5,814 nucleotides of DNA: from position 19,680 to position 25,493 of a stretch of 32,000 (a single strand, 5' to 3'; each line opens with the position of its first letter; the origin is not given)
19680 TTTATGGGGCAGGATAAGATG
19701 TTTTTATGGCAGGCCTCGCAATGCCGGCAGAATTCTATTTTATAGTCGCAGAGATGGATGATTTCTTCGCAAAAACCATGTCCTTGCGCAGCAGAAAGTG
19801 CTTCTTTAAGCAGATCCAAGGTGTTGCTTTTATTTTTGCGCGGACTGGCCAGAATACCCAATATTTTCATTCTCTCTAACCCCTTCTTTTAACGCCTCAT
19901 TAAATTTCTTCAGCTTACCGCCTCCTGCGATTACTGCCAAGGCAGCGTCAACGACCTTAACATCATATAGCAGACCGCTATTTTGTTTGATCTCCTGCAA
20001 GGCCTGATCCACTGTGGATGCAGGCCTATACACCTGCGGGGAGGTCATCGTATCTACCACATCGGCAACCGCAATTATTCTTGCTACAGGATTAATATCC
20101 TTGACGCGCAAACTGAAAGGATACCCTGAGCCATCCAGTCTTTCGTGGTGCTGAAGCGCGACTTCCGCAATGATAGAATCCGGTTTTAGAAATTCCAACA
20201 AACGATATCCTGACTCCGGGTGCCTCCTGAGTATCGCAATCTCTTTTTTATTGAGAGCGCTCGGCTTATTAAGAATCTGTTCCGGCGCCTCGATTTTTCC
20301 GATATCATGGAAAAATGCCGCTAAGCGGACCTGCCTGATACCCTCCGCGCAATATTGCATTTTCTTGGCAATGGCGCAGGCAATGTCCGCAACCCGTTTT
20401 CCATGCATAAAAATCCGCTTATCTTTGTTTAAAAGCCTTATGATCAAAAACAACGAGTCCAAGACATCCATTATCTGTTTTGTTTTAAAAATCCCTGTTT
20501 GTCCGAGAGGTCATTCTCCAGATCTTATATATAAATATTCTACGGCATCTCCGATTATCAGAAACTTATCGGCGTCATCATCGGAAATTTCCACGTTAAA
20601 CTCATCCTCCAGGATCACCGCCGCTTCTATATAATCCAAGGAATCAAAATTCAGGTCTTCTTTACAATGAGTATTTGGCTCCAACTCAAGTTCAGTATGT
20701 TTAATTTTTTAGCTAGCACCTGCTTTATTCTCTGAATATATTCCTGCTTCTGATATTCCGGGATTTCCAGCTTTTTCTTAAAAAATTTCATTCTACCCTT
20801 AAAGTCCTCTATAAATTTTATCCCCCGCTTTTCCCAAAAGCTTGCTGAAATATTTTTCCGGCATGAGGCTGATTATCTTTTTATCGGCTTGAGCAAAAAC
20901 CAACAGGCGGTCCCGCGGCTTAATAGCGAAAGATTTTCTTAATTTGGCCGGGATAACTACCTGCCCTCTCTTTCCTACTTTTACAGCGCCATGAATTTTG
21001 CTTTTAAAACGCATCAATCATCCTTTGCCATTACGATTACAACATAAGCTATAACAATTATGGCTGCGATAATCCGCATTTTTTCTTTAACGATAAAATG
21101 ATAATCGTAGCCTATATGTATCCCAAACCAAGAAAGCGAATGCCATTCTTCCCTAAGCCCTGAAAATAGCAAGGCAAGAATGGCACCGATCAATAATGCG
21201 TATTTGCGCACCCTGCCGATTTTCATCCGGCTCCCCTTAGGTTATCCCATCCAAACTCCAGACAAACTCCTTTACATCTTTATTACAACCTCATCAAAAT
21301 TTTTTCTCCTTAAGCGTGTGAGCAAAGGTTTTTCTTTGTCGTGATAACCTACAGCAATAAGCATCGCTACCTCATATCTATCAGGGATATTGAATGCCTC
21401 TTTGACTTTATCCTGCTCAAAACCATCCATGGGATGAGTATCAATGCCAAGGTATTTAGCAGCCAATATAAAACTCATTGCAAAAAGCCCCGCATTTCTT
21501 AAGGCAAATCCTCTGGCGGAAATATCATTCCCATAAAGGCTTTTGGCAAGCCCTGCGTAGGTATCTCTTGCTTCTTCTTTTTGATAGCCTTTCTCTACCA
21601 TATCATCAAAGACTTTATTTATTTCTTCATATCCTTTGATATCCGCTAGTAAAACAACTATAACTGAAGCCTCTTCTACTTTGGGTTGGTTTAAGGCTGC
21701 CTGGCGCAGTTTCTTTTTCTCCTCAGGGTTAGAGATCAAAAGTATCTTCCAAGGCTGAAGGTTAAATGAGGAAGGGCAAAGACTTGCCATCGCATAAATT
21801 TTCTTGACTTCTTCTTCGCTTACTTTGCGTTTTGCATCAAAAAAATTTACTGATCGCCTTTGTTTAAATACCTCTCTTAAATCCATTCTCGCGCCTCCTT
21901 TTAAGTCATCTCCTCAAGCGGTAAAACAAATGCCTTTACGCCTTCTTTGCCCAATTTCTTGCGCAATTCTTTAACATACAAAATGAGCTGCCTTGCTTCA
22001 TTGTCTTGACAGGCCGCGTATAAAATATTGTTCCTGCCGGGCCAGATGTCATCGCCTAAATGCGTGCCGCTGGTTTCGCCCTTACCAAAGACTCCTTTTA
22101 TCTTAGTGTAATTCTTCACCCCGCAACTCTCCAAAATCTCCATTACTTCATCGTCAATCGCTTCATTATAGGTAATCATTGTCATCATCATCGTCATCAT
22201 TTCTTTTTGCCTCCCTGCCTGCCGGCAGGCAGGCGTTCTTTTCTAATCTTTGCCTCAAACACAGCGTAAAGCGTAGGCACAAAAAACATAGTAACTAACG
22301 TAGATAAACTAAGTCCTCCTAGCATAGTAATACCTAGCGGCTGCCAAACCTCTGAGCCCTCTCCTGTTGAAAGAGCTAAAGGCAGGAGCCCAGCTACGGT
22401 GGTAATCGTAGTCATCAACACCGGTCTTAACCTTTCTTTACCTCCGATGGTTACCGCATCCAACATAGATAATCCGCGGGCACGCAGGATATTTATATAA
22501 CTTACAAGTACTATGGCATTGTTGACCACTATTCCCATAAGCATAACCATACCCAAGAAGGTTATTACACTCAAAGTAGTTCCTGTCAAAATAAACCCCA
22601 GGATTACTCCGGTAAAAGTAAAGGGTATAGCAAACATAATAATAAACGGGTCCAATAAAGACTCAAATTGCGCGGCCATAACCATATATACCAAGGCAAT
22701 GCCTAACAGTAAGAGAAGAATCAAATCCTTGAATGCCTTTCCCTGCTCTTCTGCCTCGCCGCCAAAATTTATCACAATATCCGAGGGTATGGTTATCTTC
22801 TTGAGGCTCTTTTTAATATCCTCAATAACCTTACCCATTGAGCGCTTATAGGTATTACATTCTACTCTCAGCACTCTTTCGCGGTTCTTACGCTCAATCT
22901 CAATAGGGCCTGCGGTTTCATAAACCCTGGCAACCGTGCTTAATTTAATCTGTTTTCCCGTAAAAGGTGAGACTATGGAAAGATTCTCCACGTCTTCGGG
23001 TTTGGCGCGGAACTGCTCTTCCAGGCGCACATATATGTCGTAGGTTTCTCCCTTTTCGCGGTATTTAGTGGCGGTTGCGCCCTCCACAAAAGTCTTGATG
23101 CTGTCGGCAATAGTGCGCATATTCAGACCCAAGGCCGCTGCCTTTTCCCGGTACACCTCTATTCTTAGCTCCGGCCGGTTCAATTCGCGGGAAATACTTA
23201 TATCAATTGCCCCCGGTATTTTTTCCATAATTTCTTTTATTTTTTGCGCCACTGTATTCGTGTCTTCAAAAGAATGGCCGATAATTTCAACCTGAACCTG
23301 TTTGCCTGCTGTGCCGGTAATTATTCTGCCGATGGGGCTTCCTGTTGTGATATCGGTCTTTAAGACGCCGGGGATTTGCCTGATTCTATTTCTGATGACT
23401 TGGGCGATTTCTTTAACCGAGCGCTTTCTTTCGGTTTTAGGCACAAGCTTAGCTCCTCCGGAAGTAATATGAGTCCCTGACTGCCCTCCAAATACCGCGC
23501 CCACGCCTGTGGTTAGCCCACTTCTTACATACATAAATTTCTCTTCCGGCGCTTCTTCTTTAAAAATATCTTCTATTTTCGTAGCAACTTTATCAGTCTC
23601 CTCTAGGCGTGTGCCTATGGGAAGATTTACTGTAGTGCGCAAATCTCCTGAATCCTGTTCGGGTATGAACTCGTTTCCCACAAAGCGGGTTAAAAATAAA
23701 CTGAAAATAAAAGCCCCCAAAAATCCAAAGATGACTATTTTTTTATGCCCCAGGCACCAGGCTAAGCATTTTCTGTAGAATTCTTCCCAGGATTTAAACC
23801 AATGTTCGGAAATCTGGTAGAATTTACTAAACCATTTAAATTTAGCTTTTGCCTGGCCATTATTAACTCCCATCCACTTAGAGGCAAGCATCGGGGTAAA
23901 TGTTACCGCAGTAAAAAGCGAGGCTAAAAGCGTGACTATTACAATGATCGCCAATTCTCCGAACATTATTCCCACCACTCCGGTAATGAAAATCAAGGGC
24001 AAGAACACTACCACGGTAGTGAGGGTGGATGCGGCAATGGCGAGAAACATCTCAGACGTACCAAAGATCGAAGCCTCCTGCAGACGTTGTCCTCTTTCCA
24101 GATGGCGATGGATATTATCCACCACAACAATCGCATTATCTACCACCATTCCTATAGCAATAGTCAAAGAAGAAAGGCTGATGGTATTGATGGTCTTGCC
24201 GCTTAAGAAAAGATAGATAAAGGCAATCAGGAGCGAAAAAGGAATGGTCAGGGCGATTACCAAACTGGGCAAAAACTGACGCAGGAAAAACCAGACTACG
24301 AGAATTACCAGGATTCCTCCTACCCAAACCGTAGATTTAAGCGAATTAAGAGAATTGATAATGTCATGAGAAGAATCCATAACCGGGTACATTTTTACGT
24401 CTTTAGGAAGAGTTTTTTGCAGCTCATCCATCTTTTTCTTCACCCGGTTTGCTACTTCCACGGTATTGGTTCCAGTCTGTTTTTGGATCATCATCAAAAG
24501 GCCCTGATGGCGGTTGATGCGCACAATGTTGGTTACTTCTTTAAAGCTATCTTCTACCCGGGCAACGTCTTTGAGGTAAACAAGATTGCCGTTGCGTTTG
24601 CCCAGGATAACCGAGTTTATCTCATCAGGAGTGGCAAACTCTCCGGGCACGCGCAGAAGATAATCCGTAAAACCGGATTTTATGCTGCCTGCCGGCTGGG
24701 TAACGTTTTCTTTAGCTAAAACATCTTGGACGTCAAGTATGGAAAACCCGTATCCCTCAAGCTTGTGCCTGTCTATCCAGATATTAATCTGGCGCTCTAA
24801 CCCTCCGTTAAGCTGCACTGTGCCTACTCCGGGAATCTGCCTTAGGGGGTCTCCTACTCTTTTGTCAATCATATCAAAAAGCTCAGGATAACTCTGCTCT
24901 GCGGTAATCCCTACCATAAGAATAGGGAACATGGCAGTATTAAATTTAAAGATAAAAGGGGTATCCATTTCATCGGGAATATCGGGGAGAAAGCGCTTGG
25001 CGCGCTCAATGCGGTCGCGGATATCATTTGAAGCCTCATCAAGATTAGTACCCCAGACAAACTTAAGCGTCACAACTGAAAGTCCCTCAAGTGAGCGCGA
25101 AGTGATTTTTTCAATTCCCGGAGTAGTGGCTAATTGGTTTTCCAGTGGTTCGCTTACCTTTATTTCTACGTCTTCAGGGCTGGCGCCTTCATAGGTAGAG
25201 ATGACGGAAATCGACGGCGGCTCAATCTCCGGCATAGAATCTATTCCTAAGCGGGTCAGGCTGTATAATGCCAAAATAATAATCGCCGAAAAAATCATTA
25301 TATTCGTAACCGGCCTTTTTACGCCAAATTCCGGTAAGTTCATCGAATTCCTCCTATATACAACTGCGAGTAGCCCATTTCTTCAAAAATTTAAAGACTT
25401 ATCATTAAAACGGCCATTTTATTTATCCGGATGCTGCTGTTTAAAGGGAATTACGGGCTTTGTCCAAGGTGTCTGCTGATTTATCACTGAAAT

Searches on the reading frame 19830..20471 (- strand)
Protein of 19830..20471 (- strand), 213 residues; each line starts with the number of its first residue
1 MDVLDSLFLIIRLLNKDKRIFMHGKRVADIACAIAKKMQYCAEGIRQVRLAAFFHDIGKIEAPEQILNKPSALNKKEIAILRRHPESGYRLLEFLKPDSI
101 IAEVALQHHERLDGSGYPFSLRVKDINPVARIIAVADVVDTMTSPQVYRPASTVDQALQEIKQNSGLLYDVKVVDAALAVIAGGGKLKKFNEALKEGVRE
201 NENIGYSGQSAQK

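Call 27: search_protein_families(library=pfam, proteins=[window:19830-20471:-], max_evalue=0.0001)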
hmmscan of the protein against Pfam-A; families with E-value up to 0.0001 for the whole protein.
window:19830-20471:- (213 aa): 2 families
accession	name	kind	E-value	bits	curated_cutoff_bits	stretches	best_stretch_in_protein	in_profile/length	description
PF13487.12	HD_5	-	1e-33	116.9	27.2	1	15-173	9-170/170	HD domain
PF01966.28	HD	-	1.8e-16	60.9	22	1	21-142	2-116/116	HD domain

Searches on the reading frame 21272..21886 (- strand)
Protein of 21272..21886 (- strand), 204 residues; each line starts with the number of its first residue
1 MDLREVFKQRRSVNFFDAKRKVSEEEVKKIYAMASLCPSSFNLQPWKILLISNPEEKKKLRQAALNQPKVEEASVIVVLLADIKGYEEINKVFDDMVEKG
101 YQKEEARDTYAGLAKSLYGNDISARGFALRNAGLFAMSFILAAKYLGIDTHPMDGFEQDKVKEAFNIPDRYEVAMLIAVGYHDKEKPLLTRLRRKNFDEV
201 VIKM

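Call 90: search_protein_families(library=pfam, proteins=[window:21272-21886:-], max_evalue=0.00001)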
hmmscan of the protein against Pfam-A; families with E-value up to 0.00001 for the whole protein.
window:21272-21886:- (204 aa): 2 families
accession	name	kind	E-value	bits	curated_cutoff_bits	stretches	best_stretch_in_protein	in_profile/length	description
PF00881.29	Nitroreductase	-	5.9e-30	105.1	23.5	1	8-181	2-167/167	Nitroreductase family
PF14512.11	TM1586_NiRdase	-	2.5e-09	37.5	27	0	129-201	81-149/215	Putative TM nitroreductase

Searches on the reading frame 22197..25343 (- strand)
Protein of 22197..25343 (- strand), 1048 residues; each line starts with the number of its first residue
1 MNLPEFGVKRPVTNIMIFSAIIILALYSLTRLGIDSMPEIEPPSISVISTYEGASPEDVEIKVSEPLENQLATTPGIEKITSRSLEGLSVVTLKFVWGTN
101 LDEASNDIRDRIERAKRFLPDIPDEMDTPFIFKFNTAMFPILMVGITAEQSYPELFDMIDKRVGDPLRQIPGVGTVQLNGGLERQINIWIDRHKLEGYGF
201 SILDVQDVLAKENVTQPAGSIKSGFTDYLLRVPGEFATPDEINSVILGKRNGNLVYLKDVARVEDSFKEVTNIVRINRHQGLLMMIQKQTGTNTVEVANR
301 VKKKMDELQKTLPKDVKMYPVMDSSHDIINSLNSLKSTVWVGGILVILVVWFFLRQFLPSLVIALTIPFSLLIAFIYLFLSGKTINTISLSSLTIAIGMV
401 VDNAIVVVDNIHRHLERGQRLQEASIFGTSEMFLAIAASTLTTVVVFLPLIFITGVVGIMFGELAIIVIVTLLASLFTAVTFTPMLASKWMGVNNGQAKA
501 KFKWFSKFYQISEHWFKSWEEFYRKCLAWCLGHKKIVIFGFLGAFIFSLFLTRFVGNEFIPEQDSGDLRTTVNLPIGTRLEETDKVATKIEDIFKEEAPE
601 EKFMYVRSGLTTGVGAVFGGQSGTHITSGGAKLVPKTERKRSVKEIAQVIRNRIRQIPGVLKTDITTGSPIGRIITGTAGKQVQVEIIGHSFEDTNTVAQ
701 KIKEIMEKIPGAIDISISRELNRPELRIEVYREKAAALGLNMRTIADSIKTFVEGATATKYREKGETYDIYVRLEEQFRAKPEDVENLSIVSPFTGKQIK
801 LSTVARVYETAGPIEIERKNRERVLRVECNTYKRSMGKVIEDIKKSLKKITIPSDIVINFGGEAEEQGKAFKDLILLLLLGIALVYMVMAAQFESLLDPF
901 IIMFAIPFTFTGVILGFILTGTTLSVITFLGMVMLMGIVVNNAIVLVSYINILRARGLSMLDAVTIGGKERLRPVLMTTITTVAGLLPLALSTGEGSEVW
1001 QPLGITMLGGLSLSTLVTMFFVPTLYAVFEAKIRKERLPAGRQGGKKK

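Call 90: search_protein_families(library=pfam, proteins=[window:22197-25343:-], max_evalue=0.00001)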
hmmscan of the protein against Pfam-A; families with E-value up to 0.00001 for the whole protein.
window:22197-25343:- (1048 aa): 2 families
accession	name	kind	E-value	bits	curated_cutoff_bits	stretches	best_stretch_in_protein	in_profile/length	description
PF00873.25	ACR_tran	-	1.4e-264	880.9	28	1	5-1029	3-1020/1021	AcrB/AcrD/AcrF family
PF03176.21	MMPL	-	7.4e-16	58.4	20.5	2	330-501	139-316/333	MMPL family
